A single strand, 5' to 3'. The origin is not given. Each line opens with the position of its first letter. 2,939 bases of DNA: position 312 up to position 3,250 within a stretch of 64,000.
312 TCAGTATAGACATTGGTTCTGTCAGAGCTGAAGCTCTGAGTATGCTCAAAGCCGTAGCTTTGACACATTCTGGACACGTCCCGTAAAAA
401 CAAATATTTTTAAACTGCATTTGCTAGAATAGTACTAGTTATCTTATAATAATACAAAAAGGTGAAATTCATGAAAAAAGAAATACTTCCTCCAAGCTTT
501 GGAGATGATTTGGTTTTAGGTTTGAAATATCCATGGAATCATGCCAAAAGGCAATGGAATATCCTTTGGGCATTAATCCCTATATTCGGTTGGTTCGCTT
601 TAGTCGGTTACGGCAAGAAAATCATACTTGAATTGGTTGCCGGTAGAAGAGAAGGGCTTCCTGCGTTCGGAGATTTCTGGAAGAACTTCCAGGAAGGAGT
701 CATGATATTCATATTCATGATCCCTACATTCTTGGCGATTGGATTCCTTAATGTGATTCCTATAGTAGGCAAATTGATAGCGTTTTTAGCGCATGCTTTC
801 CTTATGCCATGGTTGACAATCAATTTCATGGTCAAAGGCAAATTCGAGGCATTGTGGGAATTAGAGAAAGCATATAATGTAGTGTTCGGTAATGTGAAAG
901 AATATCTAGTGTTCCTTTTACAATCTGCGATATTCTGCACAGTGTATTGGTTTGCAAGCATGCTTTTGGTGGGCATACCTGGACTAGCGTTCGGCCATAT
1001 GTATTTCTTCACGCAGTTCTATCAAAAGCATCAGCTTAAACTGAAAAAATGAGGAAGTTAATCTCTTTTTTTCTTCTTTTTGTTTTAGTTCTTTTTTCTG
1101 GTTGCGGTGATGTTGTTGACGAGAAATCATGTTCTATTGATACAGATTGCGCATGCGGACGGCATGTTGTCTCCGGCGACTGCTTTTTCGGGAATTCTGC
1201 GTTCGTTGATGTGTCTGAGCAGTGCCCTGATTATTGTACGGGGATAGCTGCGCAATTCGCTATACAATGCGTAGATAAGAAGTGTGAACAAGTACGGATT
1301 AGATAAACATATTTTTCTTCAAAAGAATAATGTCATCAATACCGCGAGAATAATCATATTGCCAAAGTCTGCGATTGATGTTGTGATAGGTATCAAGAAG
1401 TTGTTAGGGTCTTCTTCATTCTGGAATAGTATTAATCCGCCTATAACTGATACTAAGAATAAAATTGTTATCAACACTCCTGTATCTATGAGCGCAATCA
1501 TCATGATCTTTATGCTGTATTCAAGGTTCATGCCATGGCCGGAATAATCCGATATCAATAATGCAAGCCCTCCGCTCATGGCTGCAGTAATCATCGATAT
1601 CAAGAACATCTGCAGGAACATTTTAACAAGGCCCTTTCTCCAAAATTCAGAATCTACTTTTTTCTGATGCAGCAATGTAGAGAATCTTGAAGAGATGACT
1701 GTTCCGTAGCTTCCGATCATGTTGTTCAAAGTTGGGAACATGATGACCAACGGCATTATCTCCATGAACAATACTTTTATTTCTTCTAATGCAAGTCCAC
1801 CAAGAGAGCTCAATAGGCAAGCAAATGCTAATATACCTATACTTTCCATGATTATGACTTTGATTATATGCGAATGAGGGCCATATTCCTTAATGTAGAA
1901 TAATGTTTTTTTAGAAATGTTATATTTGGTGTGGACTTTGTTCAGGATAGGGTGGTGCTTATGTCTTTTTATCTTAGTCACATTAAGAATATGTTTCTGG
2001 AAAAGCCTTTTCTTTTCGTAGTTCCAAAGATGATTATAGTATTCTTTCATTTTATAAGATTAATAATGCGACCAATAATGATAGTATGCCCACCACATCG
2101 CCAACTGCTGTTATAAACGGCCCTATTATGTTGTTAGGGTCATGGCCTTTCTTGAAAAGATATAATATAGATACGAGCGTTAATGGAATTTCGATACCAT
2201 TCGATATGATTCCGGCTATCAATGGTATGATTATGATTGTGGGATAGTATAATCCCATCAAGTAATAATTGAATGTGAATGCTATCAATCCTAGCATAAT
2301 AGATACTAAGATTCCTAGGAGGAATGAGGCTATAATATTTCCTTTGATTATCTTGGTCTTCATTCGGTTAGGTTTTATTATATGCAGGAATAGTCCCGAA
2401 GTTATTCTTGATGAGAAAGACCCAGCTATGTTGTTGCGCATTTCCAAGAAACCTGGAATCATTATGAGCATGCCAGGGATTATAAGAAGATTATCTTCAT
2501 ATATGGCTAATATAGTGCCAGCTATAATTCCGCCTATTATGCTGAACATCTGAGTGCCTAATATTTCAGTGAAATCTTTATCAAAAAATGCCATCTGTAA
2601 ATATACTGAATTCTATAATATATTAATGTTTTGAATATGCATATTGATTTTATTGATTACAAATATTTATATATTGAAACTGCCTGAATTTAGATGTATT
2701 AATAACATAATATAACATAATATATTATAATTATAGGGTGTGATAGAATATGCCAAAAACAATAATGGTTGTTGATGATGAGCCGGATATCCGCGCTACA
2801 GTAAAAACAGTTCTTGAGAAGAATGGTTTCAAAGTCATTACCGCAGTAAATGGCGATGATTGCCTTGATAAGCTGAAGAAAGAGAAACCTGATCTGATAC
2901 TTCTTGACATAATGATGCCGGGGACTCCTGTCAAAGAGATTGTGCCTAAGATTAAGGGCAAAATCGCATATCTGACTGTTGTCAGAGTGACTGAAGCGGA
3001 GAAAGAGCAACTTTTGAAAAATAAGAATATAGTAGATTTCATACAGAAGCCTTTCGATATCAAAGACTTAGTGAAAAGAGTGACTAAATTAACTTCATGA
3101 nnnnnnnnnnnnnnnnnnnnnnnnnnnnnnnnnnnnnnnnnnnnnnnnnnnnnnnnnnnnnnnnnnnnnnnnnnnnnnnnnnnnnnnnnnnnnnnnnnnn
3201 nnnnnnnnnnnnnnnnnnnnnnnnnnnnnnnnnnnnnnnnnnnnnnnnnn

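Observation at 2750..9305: Compact sensor island: REC, P-loop-less KaiC-like, Cache-HAMP histidine kinase, 7TM protein, 7TM-HAMP-2xPAS protein with no output, hemerythrin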

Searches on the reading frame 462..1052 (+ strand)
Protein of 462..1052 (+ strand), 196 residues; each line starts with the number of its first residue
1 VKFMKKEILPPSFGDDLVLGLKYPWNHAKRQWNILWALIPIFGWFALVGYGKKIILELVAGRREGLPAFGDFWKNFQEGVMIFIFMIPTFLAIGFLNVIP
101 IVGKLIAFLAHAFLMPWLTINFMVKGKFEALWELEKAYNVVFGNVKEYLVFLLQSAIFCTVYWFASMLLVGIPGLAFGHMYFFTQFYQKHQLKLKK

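Call 94: search_protein_families(library=pfam, proteins=[window:462-1052:+], max_evalue=0.001)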
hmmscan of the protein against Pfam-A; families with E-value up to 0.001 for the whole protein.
window:462-1052:+ (196 aa): 1 family
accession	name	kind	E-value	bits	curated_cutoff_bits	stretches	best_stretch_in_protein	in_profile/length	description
PF13197.11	DUF4013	-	4.5e-11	43.3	26.9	1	35-170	4-167/168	Protein of unknown function (DUF4013)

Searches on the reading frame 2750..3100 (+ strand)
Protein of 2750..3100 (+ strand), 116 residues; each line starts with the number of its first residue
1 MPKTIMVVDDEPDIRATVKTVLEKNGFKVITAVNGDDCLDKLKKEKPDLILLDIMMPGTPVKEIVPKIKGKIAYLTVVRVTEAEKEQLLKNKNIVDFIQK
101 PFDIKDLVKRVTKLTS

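Call 3: search_protein_families(library=pfam, proteins=[window:2750-3100:+], max_evalue=0.1)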
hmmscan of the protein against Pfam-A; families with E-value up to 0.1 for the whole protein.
window:2750-3100:+ (116 aa): 3 families
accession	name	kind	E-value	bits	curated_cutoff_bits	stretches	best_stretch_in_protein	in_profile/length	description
PF00072.30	Response_reg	-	4.6e-21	75.5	30.2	1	5-111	1-110/111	Response regulator receiver domain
PF00164.32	Ribosom_S12_S23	-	0.0021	18.2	22.3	1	14-90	33-107/110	Ribosomal protein S12/S23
PF02310.24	B12-binding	-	0.011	15.9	32.1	1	17-58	19-63/121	B12 binding domain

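Call 4: search_protein_families(library=ncbifam, proteins=[window:2750-3100:+], max_evalue=0.1)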
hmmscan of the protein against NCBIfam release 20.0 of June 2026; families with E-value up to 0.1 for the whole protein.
window:2750-3100:+ (116 aa): 105 families (the best 25 are shown)
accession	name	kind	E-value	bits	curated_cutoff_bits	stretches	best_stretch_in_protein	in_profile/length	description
NF045717.1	DVU0259_DivK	exception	1.6e-18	66.9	160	1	1-113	1-114/117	DVU0259 family response regulator domain-containing protein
TIGR02154.1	PhoB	equivalog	5.3e-18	65.2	296.2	1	1-112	1-117/226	phosphate regulon transcriptional regulator PhoB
NF040534.1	resp_reg_YycF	equivalog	7.4e-18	64.6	340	1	3-112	1-112/231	response regulator YycF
NF040689.1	MtrAB_MtrA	equivalog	1.8e-17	63.5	300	1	5-112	1-110/219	MtrAB system response regulator MtrA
NF045944.1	ResRegRpaBCyano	equivalog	1.4e-16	60.6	330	1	6-113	1-110/229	response regulator transcription factor RpaB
NF051870.1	NAssimRespRegNtrX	equivalog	1.9e-16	60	600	1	4-112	3-116/452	nitrogen assimilation response regulator NtrX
NF053854.1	RespRegPhoBBctds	equivalog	2.3e-16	59.9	270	1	5-112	1-112/225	two-component system response regulator PhoB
NF007546.0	PRK10161.1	equivalog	3.7e-16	59.4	471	1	1-112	1-117/229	phosphate response regulator transcription factor PhoB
NF052313.1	T9SS_RR_PorX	equivalog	5.7e-16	58.4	300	1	4-111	2-112/513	T9SS response regulator signal transducer PorX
TIGR01818.1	ntrC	equivalog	9.1e-15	54.4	558.6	1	5-112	1-111/463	nitrogen regulation protein NR(I)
NF033117.2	vanR_ACDEGLN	exception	1.3e-14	54.4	350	1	5-112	1-110/226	VanR-ABDEGLN family response regulator transcription factor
NF041733.1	resp_reg_CseB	equivalog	1.5e-14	53.9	350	1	4-112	2-112/228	two-component system response regulator CseB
NF046022.1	RespRegCpdRBruc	equivalog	6.3e-14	52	180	1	4-114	3-116/120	cell cycle two-component system response regulator CpdR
NF008469.0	PRK11361.1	equivalog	8.6e-14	51.1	714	1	3-110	5-118/461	acetoacetate metabolism transcriptional regulator AtoC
NF008034.0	PRK10766.1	equivalog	1.4e-13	50.9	275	1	1-114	1-116/231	two-component system response regulator TorR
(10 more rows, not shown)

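Call 56: list_cluster_members(proteins=[window:2750-3097:+, window:3097-3636:+, window:3692-5863:+, window:5866-6615:+, window:6605-8896:+, window:8904-9302:+, window:9606-10826:+])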
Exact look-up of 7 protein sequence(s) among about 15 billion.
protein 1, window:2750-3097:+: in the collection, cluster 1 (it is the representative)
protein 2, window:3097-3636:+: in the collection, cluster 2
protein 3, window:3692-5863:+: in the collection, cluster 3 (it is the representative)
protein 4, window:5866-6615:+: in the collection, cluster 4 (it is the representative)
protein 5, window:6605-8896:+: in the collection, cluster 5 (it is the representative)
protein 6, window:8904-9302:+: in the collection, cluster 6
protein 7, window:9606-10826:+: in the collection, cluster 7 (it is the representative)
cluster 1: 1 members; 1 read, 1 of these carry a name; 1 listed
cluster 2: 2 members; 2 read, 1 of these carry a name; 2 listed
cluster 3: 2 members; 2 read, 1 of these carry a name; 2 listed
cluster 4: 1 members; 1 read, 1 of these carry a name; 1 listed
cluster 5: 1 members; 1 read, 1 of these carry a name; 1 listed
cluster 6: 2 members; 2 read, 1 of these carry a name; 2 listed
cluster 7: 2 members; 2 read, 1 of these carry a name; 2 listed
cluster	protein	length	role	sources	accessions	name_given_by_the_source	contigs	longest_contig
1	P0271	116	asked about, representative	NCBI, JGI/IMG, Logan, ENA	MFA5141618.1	MAG: response regulator [Candidatus Woesearchaeota archaeon]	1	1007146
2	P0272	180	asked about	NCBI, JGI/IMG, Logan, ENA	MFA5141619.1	MAG: hypothetical protein WC471_01460 [Candidatus Woesearchaeota archaeon]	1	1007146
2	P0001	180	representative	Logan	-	-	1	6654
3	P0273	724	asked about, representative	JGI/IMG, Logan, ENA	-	-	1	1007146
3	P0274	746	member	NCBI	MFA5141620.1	MAG: sensor histidine kinase [Candidatus Woesearchaeota archaeon]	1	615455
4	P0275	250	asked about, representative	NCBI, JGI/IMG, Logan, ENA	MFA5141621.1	MAG: hypothetical protein WC471_01470 [Candidatus Woesearchaeota archaeon]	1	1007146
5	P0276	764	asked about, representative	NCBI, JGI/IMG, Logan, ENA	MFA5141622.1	MAG: PAS domain S-box protein [Candidatus Woesearchaeota archaeon]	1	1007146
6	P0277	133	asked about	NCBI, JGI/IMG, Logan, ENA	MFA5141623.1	MAG: bacteriohemerythrin [Candidatus Woesearchaeota archaeon]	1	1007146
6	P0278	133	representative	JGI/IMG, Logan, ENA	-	-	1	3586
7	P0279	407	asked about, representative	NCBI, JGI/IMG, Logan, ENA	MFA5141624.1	MAG: U32 family peptidase [Candidatus Woesearchaeota archaeon]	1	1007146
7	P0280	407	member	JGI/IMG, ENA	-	-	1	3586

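Call 95: search_protein_families(library=padloc, proteins=[window:2750-3100:+], max_evalue=0.001)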
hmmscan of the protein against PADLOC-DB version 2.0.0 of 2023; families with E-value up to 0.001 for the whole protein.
window:2750-3100:+ (116 aa): 4 families
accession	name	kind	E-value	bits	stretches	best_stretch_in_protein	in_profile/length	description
PDLC04055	PD-T4-6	-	2.2e-08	31.3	1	1-115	364-483/496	-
PDLC00405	SduA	-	4.3e-07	27.8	1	3-61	7-65/323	DUF4263 domain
PDLC04725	PDC-M60B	-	2.2e-06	25.6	1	3-62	4-65/158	-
PDLC04726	PDC-M60C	-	4e-05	20.7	1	5-80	3-79/407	-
